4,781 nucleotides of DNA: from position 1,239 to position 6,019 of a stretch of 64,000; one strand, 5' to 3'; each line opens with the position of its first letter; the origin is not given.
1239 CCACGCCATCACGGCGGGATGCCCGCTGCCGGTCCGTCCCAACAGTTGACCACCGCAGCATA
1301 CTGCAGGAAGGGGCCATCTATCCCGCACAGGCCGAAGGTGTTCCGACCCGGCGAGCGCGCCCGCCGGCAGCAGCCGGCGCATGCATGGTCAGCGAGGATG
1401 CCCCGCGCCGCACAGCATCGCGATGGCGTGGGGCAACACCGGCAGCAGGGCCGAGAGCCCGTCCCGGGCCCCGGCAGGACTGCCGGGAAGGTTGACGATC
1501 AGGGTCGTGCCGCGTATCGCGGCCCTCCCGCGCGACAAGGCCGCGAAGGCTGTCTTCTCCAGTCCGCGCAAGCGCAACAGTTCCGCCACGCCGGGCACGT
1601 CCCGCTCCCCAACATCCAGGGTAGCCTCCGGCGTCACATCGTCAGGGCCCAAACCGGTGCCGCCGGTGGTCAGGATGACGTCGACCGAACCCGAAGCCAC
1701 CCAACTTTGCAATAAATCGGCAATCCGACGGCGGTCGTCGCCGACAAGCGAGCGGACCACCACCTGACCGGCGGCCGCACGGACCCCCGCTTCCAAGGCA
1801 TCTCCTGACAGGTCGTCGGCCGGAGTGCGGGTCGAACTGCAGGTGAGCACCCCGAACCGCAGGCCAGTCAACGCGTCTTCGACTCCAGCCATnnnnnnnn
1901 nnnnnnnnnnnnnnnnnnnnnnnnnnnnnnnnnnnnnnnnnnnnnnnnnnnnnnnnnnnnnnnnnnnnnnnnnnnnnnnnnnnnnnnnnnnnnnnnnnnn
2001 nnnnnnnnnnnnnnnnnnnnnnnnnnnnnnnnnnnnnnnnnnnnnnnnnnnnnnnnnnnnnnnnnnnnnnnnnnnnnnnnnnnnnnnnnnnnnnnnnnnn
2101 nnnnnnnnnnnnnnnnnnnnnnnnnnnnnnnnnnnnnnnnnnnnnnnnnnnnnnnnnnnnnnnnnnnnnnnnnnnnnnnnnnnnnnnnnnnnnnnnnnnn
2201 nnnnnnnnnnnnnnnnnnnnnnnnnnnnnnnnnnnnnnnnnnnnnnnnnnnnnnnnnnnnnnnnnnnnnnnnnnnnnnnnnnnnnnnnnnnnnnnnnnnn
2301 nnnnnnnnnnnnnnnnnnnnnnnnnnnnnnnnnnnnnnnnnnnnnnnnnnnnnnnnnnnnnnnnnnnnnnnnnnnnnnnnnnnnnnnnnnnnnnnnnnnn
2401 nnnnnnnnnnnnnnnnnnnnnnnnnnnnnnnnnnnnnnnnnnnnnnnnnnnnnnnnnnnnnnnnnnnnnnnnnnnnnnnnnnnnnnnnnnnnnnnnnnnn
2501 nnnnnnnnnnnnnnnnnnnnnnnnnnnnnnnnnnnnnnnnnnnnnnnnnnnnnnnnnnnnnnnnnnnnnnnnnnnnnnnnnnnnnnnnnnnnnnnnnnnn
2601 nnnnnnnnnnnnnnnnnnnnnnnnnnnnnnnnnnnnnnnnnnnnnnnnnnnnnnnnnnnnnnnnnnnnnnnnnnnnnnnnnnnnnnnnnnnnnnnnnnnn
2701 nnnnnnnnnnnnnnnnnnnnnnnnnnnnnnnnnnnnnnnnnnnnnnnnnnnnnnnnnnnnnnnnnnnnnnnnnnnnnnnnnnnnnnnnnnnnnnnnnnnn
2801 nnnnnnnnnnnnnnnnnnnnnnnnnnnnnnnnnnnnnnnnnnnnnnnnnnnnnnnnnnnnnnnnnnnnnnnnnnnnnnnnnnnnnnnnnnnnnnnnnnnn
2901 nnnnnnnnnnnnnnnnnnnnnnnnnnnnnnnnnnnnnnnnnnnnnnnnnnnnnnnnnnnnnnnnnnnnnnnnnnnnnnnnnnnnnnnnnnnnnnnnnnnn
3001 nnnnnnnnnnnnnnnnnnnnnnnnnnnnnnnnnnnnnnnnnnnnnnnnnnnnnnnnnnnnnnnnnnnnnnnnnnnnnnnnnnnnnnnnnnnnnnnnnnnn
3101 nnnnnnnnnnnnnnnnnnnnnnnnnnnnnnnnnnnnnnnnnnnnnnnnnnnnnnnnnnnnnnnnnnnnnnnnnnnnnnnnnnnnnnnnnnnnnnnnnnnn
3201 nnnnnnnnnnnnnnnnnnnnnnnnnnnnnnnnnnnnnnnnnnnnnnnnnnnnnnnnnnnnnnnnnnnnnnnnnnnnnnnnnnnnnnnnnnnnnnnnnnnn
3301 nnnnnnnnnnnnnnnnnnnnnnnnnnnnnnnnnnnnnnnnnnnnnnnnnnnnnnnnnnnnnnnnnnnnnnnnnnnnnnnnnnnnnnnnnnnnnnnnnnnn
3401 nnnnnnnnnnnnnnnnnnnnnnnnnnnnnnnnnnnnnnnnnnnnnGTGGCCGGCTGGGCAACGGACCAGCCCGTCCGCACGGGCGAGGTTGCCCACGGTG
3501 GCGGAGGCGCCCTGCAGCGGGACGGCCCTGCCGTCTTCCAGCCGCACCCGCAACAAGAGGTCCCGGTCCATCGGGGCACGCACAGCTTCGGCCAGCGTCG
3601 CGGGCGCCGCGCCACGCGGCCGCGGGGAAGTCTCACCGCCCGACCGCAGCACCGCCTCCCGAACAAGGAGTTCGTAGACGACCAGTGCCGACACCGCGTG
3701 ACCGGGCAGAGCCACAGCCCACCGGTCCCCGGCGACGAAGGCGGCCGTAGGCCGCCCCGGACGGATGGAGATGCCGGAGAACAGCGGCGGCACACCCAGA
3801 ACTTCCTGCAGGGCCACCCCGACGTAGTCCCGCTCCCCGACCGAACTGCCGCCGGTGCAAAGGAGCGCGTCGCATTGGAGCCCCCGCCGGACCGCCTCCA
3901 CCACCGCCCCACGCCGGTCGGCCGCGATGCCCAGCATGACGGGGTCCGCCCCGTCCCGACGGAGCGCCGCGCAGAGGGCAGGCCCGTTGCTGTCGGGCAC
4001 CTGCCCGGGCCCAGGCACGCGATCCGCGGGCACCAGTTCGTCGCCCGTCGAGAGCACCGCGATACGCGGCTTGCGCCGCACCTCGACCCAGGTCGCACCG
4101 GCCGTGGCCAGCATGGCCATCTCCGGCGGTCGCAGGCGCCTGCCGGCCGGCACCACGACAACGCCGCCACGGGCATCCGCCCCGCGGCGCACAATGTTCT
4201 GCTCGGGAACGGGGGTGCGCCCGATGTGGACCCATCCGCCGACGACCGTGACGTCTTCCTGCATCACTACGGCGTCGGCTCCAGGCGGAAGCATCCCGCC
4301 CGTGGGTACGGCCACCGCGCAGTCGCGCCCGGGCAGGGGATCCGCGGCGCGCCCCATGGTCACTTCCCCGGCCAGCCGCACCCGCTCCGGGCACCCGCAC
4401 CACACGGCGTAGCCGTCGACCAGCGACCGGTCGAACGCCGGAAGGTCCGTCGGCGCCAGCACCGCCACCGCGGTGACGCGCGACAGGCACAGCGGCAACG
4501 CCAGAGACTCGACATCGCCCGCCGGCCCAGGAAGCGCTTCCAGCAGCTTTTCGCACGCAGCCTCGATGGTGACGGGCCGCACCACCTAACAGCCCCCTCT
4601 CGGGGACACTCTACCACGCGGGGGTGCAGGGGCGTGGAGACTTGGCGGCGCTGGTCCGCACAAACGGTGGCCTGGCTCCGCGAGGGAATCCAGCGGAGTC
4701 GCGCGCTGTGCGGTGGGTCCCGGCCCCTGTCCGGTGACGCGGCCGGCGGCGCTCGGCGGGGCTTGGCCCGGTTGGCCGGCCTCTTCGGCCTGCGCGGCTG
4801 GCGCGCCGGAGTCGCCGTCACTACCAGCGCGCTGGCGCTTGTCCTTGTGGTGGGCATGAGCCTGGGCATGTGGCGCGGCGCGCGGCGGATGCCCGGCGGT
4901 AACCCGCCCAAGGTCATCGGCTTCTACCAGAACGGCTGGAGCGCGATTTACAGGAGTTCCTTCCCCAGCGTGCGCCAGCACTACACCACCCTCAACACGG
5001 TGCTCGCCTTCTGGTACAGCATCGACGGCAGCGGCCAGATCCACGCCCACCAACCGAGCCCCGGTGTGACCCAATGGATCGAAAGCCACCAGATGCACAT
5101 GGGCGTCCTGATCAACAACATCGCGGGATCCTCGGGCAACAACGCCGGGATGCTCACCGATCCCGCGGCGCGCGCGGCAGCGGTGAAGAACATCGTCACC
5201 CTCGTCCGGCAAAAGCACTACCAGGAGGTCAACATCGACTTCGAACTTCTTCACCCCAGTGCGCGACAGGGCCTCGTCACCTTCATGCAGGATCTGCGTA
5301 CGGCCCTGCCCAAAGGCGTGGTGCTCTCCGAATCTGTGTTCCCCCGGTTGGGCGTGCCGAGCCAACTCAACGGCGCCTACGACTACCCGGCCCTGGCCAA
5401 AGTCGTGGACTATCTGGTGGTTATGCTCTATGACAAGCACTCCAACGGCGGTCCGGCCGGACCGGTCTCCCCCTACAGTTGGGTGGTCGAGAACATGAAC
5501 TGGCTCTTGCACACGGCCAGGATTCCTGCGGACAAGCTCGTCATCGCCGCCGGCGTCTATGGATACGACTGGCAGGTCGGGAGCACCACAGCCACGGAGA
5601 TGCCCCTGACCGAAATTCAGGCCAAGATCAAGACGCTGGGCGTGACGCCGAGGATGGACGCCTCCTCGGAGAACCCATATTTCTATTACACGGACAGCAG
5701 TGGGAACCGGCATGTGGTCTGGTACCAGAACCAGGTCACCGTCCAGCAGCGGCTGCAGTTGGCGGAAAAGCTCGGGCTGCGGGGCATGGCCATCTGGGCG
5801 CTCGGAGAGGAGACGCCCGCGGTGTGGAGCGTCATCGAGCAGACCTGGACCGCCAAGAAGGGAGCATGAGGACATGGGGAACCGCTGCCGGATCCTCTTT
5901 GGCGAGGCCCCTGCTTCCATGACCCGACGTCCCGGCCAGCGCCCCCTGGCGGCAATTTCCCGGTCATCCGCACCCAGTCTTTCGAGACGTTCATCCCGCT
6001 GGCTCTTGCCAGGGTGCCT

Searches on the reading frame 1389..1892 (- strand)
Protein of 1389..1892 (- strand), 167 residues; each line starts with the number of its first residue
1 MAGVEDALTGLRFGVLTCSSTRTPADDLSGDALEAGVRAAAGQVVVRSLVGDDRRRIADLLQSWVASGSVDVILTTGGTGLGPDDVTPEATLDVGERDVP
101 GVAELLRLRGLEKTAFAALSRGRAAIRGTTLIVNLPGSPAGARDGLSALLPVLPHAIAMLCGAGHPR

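Call 43: find_encoding_contigs(protein=window:1389-1892:-, flank=10000, max_places=4)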
Protein window:1389-1892:- (167 aa): 22 contigs read that carry it; 4 places shown.
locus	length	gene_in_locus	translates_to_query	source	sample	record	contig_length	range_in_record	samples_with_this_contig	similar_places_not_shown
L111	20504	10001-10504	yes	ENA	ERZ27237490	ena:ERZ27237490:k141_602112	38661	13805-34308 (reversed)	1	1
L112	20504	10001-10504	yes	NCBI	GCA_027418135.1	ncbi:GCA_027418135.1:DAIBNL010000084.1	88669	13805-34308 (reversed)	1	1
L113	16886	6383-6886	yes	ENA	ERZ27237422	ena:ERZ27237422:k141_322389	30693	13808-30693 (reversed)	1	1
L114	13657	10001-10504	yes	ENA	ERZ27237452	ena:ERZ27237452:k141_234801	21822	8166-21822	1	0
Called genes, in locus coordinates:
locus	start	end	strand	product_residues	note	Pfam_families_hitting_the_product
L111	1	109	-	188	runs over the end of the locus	PF02195:ParB_N (weak)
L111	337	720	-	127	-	-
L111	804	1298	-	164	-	PF03838:RecU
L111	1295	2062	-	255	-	-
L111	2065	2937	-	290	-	-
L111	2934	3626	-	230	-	PF18894:PhageMetallopep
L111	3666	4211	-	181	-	-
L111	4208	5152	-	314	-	-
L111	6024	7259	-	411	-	PF00704:Glyco_hydro_18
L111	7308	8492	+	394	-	PF03453:MoeA_N, PF00994:MoCF_biosynth, PF03454:MoeA_C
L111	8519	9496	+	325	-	PF13353:Fer4_12 (weak), PF04055:Radical_SAM, PF06463:Mob_synth_C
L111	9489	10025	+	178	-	PF01967:MoaC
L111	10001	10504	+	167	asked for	PF00994:MoCF_biosynth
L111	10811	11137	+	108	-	PF00166:Cpn10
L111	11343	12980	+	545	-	PF00118:Cpn60_TCP1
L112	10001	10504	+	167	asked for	PF00994:MoCF_biosynth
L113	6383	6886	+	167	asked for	PF00994:MoCF_biosynth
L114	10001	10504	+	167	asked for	PF00994:MoCF_biosynth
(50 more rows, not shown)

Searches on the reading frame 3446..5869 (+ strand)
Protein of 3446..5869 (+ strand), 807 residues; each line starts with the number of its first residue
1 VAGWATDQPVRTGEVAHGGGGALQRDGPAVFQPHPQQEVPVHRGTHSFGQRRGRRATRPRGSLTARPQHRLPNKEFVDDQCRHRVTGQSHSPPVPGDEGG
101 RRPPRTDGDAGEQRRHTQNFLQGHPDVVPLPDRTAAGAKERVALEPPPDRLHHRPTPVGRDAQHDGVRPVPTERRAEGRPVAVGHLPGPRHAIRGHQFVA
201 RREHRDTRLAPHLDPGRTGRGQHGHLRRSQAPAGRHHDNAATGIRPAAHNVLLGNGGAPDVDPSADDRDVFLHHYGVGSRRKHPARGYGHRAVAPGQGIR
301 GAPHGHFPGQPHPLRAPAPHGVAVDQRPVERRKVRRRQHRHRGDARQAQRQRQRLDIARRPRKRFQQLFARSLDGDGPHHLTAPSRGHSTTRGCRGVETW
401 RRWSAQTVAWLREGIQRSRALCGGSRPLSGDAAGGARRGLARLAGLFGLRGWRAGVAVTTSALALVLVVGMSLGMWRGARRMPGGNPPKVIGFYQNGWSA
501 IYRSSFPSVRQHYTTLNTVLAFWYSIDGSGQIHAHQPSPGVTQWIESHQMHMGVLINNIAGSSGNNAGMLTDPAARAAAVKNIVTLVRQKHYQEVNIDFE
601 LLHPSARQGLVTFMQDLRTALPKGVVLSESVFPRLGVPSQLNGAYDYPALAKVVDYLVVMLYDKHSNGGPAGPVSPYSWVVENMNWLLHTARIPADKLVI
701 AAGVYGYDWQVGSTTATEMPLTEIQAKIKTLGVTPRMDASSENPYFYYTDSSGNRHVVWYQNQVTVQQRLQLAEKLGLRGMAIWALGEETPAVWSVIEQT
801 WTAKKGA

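Call 12: search_protein_families(library=pfam, proteins=[window:3446-5869:+])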
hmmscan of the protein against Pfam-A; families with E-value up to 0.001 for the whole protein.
window:3446-5869:+ (807 aa): 1 family
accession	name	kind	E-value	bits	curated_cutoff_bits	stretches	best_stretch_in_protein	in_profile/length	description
PF00704.34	Glyco_hydro_18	-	1.6e-24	87.6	29.6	1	516-788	22-316/317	Glycosyl hydrolases family 18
